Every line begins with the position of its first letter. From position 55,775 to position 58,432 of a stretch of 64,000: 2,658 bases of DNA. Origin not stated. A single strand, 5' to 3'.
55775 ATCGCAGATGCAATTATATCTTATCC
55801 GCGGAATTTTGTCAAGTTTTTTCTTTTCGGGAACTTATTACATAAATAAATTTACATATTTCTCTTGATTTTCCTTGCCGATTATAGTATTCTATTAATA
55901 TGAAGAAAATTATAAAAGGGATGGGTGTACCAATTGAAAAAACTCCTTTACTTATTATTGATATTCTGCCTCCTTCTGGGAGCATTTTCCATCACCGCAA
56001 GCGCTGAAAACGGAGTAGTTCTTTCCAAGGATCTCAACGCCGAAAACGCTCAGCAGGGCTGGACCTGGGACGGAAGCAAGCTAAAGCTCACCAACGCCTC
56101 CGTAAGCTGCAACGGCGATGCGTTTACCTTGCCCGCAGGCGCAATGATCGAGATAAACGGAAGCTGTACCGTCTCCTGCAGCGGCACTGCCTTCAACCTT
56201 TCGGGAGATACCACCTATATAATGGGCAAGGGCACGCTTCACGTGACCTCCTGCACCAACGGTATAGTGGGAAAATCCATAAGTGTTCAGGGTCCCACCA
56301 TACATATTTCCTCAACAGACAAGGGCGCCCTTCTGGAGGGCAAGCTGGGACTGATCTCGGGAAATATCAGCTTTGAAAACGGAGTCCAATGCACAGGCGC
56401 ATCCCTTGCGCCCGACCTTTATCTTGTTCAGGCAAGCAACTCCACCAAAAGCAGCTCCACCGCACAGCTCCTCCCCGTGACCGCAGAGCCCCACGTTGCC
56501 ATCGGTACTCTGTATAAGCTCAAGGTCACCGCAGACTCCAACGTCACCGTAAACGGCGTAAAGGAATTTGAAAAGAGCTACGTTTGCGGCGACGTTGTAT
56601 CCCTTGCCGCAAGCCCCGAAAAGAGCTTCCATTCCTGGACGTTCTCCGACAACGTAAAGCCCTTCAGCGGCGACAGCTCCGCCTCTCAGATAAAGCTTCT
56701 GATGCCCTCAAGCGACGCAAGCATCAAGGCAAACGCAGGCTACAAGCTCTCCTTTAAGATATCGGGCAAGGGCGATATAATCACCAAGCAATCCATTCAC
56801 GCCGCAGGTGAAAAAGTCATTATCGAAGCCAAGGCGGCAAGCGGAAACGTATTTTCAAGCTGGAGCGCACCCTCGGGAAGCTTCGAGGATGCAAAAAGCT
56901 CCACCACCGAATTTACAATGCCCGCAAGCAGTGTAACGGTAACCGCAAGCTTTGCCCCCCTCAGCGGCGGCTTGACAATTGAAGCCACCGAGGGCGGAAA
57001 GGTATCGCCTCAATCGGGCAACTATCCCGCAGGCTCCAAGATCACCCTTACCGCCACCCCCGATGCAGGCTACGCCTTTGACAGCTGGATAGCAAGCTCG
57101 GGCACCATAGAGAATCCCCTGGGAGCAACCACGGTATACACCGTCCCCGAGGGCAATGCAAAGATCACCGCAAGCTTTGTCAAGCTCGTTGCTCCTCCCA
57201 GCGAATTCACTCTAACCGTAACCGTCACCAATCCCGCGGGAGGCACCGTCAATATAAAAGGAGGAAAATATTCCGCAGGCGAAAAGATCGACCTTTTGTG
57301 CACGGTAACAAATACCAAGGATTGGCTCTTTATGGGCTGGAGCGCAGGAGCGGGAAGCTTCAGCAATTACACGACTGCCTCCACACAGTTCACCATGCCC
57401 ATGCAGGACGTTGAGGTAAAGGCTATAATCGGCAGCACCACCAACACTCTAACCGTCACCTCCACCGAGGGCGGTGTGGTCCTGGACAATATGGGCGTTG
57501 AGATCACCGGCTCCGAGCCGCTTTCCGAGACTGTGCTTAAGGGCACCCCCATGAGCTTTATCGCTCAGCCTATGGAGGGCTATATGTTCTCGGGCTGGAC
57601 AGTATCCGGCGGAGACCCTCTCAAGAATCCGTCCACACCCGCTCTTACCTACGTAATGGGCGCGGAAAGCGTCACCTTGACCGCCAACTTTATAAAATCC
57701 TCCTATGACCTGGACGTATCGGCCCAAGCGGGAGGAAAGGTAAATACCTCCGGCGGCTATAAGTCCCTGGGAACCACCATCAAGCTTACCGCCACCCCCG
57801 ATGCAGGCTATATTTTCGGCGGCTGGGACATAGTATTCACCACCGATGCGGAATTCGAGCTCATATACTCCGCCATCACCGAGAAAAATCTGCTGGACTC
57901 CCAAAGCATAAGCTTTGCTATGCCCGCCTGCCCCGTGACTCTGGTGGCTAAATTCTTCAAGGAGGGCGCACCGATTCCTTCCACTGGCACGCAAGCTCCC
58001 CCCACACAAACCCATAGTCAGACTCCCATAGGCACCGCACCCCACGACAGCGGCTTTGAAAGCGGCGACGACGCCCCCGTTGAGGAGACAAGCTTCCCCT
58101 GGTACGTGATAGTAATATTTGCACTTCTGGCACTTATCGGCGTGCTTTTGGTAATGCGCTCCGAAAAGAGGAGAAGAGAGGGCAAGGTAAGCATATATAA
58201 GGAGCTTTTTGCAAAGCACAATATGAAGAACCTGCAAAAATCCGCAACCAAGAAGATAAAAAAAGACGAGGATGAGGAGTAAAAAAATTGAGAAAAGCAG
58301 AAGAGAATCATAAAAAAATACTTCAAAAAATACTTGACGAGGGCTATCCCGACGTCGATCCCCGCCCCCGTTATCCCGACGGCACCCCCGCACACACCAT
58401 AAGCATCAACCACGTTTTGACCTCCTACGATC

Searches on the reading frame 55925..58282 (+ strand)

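Call 95: search_protein_families(library=pfam, proteins=[window:55925-58282:+], max_evalue=0.0001)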
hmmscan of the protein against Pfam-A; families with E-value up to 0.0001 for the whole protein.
window:55925-58282:+ (785 aa): 2 families
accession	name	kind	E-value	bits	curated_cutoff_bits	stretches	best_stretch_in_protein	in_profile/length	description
PF18998.6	Flg_new_2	-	2.6e-74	245.6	23.6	6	350-419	3-70/73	Divergent InlB B-repeat domain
PF09479.16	Flg_new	-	9.3e-10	38.9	27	0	355-394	7-44/65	Listeria-Bacteroides repeat domain (List_Bact_rpt)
